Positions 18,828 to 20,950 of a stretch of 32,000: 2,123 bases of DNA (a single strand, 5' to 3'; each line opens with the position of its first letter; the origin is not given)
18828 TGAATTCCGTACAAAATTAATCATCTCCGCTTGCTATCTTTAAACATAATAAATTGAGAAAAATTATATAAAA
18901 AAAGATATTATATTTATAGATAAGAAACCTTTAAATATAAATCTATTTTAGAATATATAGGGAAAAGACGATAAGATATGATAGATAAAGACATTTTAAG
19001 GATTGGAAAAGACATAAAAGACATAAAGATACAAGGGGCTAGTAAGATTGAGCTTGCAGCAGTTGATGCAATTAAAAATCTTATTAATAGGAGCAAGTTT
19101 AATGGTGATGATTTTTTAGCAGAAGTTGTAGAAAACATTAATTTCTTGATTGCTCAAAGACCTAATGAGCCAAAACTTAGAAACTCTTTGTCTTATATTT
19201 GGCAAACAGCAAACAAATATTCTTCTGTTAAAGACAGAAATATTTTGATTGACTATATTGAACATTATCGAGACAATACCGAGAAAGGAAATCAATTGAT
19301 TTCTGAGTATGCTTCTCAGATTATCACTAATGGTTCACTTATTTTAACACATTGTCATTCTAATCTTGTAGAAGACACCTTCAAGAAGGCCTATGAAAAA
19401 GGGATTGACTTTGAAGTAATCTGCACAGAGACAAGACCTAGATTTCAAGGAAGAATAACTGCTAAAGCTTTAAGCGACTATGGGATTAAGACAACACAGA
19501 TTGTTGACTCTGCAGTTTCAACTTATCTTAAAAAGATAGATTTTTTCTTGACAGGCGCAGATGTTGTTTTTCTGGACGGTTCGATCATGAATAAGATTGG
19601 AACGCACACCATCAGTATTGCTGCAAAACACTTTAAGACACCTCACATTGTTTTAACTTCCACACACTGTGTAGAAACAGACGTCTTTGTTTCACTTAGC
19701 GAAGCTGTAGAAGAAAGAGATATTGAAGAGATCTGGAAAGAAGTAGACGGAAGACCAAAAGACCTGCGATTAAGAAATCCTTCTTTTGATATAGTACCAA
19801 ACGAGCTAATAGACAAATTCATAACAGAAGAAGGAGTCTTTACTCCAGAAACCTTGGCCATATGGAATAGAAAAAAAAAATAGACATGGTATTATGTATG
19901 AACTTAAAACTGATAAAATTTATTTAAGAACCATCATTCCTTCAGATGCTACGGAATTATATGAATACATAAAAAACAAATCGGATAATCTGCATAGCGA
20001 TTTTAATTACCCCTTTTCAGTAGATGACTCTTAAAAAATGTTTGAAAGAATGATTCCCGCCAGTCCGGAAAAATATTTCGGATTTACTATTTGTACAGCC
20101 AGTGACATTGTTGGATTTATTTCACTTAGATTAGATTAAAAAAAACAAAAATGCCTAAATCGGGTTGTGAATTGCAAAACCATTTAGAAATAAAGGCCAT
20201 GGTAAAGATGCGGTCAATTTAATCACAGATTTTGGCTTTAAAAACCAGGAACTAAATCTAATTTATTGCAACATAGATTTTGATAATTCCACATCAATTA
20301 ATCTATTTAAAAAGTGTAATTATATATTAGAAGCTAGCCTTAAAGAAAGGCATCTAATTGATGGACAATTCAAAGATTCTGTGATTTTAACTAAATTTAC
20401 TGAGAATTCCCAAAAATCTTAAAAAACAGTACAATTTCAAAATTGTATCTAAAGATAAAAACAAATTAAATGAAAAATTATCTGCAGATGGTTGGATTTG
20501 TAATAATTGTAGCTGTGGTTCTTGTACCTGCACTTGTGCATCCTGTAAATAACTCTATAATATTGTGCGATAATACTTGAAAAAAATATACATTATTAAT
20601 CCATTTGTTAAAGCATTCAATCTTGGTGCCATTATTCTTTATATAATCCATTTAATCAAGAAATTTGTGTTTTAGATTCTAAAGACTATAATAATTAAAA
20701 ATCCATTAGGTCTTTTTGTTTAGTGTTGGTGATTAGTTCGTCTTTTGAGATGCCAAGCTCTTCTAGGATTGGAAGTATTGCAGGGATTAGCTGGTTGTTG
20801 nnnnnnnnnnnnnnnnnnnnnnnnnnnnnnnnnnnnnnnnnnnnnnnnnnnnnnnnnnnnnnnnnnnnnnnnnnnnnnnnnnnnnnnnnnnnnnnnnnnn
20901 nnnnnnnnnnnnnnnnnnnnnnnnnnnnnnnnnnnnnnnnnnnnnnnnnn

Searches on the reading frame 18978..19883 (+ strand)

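Call 6: search_protein_families(library=pfam, proteins=[window:18978-19883:+], max_evalue=0.01)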
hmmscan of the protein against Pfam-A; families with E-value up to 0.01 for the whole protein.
window:18978-19883:+ (301 aa): 1 family
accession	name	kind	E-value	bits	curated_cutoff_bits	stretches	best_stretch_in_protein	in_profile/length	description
PF01008.23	IF-2B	-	5e-67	226.5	22.4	1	17-290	1-280/280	Initiation factor 2 subunit family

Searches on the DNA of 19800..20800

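Call 84: search_rna_families(source=window, start=19800, end=20800, threshold=evalue, max_evalue=0.1)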
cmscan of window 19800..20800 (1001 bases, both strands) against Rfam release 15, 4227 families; matches with E-value up to 0.1: 0.
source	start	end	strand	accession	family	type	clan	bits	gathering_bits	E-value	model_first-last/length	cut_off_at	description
